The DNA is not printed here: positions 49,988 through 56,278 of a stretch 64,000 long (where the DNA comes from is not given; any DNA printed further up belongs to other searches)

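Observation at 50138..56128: Giant secreted protein with six glycine-rich modules locked to an exact 263-aa (789-bp) period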

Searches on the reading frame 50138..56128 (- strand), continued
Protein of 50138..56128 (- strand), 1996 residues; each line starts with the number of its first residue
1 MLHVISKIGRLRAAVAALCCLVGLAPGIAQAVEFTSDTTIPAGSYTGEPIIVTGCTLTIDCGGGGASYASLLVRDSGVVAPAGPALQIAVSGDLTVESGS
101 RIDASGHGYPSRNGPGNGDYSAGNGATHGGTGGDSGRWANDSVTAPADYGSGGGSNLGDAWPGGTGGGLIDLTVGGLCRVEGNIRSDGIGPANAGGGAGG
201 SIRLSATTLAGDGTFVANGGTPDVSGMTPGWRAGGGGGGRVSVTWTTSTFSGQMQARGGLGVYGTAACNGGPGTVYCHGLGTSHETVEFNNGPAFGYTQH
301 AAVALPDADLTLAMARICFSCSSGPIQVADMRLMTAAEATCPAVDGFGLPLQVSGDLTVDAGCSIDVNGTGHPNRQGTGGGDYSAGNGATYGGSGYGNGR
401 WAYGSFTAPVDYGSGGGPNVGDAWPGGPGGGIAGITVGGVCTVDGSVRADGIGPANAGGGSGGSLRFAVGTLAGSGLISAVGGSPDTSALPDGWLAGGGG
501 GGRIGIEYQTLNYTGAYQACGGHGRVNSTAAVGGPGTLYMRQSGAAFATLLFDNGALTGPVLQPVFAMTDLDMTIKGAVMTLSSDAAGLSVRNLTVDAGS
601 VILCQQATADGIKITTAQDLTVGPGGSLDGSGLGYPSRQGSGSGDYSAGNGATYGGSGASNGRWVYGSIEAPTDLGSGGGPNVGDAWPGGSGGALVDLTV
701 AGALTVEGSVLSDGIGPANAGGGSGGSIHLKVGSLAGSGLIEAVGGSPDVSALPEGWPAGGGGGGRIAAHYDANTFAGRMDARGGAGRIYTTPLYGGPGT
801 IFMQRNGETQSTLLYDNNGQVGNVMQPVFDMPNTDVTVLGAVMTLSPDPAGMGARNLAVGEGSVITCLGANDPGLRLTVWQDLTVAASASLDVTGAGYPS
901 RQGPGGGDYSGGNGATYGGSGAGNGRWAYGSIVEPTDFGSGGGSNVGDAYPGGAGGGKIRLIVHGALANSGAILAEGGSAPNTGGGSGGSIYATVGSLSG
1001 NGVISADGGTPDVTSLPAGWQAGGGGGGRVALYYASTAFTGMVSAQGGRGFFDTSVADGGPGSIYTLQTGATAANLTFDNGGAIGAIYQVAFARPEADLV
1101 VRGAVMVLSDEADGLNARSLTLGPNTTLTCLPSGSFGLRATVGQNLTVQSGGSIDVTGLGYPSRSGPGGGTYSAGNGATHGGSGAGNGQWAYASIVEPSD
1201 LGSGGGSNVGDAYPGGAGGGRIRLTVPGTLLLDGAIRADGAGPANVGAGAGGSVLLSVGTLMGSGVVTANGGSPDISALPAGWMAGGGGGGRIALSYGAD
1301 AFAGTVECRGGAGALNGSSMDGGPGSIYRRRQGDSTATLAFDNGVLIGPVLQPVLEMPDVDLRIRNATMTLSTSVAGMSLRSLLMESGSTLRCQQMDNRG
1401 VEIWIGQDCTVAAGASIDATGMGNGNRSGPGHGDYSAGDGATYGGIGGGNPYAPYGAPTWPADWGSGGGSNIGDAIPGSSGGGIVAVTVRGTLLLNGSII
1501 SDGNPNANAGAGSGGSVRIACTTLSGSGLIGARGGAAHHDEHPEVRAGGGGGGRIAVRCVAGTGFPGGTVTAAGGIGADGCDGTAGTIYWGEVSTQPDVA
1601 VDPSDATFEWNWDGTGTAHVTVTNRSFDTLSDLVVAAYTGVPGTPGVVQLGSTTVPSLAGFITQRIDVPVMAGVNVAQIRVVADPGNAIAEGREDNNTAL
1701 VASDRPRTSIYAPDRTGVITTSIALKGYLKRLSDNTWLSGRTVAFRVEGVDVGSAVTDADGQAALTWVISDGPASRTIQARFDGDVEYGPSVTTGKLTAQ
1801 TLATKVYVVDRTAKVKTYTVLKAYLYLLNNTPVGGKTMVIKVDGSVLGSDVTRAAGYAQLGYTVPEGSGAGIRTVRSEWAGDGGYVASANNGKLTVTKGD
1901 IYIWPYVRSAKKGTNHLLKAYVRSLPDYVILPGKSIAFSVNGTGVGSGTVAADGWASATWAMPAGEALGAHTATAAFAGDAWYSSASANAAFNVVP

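Call 31: find_encoding_contigs(protein=P0006, flank=8000, max_places=1)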
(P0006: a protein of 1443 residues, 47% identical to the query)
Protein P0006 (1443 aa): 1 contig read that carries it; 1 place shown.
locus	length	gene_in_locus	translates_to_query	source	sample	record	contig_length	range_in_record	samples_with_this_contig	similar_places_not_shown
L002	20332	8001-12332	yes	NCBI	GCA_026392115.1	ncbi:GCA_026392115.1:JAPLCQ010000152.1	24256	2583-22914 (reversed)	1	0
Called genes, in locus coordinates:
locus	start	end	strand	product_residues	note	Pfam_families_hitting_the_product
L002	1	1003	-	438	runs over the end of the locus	PF01408:GFO_IDH_MocA, PF19051:GFO_IDH_MocA_C2, PF22725:GFO_IDH_MocA_C3 (weak)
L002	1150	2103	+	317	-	-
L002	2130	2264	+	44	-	-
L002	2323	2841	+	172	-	-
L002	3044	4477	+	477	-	PF02449:Glyco_hydro_42 (weak), PF16116:DUF4832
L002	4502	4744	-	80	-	-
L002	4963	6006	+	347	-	-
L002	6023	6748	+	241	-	-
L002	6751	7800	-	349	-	PF00480:ROK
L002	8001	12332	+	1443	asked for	PF16640:Big_3_5 (weak)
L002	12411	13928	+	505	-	PF00171:Aldedh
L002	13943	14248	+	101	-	PF01740:STAS, PF13466:STAS_2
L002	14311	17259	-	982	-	PF23381:Beta-prop_IFT122_1st, PF25174:Beta-prop_THOC3, PF25168:Beta-prop_WDR36-Utp21_2nd, PF25391:WD40_Gbeta, PF25175:Beta-prop_WDR5, PF23414:Beta-prop_EML_2, PF24807:WD40_CDC20-Fz, PF23381:Beta-prop_IFT122_1st, +45 more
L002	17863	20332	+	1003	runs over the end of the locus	-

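Call 32: find_encoding_contigs(protein=P0007, flank=8000, max_places=1)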
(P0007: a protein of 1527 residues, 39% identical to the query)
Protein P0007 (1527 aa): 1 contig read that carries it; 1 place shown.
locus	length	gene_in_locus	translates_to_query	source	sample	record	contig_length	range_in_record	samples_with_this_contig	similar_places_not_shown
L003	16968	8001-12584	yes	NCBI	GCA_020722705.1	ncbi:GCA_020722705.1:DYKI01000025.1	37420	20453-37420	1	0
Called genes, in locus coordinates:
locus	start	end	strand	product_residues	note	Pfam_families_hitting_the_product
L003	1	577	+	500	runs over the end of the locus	PF00370:FGGY_N, PF02782:FGGY_C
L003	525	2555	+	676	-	PF20581:DUF6785, PF20580:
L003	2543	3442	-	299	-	-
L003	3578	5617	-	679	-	PF18989:DUF5722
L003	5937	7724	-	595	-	PF01432:Peptidase_M3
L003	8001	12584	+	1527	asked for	-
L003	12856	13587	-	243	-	PF06439:3keto-disac_hyd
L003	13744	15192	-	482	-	PF02368:Big_2 (weak), PF01436:NHL (faint)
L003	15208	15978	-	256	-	-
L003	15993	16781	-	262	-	-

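Call 33: find_encoding_contigs(protein=P0037, flank=8000, max_places=1)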
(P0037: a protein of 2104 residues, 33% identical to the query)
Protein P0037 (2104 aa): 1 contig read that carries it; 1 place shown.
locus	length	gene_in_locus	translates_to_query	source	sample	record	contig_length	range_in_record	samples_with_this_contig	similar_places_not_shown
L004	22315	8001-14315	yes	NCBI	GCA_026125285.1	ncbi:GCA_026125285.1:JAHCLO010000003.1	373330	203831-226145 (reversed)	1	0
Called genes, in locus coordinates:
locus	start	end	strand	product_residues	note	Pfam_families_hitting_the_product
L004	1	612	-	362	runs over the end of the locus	PF00437:T2SSE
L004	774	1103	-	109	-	-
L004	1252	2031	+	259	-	-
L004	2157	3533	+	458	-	PF00753:Lactamase_B, PF23023:Anti-Pycsar_Apyc1 (weak), PF12706:Lactamase_B_2 (weak), PF16661:Lactamase_B_6 (weak), PF10996:Beta-Casp, PF07521:RMMBL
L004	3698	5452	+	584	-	PF04389:Peptidase_M28 (weak), PF01546:Peptidase_M20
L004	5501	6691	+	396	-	PF01408:GFO_IDH_MocA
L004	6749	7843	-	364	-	PF13453:Zn_ribbon_TFIIB (faint), PF01694:Rhomboid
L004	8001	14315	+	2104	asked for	-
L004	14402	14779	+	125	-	PF20586:DUF6788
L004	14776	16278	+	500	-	-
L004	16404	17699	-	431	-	-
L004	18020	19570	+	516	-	PF04932:Wzy_C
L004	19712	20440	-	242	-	-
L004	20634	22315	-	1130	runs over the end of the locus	PF00133:tRNA-synt_1, PF09334:tRNA-synt_1g, PF13603:tRNA-synt_1_2 (weak), PF08264:Anticodon_1, PF10458:Val_tRNA-synt_C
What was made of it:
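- The neighbourhood is not conserved in more distant relatives (calls 31-33).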

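Call 41: search_protein_families(library=pfam, proteins=[P0009, P0026, P0019, P0021], max_evalue=0.01)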
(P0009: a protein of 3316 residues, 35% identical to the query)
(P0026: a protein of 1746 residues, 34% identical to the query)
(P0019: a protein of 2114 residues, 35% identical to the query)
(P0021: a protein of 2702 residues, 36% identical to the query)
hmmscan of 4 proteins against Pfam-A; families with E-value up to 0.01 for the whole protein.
P0009 (3316 aa): 2 families
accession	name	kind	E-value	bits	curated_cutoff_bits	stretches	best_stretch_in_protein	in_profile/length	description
PF24595.1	DUF7619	-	5.4e-13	49.6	27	1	2901-2964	1-61/133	Domain of unknown function (DUF7619)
PF00656.27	Peptidase_C14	-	3.3e-09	37.2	21.4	1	2650-2856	5-225/233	Caspase domain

P0026 (1746 aa): 3 families
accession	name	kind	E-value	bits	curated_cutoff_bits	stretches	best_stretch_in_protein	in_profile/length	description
PF07679.22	I-set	-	1.8e-06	28.3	23.7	1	1600-1675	2-80/90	Immunoglobulin I-set domain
PF18886.6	DUF5649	-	5.3e-06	27.1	25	1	1104-1160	2-53/68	Repeats of unknown function (DUF5649)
PF13927.12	Ig_3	-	6e-05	23.9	30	1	1601-1669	4-75/78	Immunoglobulin domain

P0019 (2114 aa): 1 family
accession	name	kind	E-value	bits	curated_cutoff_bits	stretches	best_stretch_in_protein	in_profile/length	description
PF00404.24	Dockerin_1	-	2.1e-08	34.7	22.9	1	2058-2108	1-52/57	Dockerin type I domain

P0021 (2702 aa): 1 family
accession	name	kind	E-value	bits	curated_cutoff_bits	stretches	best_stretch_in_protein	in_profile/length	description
PF13205.12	Big_5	-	2.8e-05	25.2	23.6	1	2447-2546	3-104/105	Bacterial Ig-like domain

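Call 52: find_related_loci(query=window:50138-56128:-, collection=genome_contigs, flank=3000)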
Query window:50138-56128:- (1996 aa) in genome_contigs; peptide patterns used: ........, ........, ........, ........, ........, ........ (x = any residue, [..] = any of these).
30 stretches matched a pattern; 1 encode a relative of the query (tblastn E <= 1e-3); 1 distinct loci.
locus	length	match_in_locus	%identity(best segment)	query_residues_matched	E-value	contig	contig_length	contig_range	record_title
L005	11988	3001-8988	87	1-1996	0e+0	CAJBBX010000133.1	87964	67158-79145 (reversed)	MAG: uncultured Chthonomonas sp. isolate Loc090907-8-6m_bin-692 genome assembly, contig: bin-692:133/188, whole genome s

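Call 70: list_cluster_members(proteins=[P0001, P0002])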
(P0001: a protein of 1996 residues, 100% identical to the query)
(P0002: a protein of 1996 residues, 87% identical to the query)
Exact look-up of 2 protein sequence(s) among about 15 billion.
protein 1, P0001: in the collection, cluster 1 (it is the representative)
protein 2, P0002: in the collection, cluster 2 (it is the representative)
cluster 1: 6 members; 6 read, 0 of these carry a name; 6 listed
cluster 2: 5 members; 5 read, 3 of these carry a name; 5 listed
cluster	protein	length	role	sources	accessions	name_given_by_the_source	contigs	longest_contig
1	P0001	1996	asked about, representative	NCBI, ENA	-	-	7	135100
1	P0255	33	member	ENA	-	-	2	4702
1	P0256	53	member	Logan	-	-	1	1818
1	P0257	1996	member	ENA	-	-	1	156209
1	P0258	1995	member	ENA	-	-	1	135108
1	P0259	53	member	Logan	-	-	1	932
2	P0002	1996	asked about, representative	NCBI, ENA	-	-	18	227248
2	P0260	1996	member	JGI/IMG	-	hypothetical protein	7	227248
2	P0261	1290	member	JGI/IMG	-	hypothetical protein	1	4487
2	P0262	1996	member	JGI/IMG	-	hypothetical protein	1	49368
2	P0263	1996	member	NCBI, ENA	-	-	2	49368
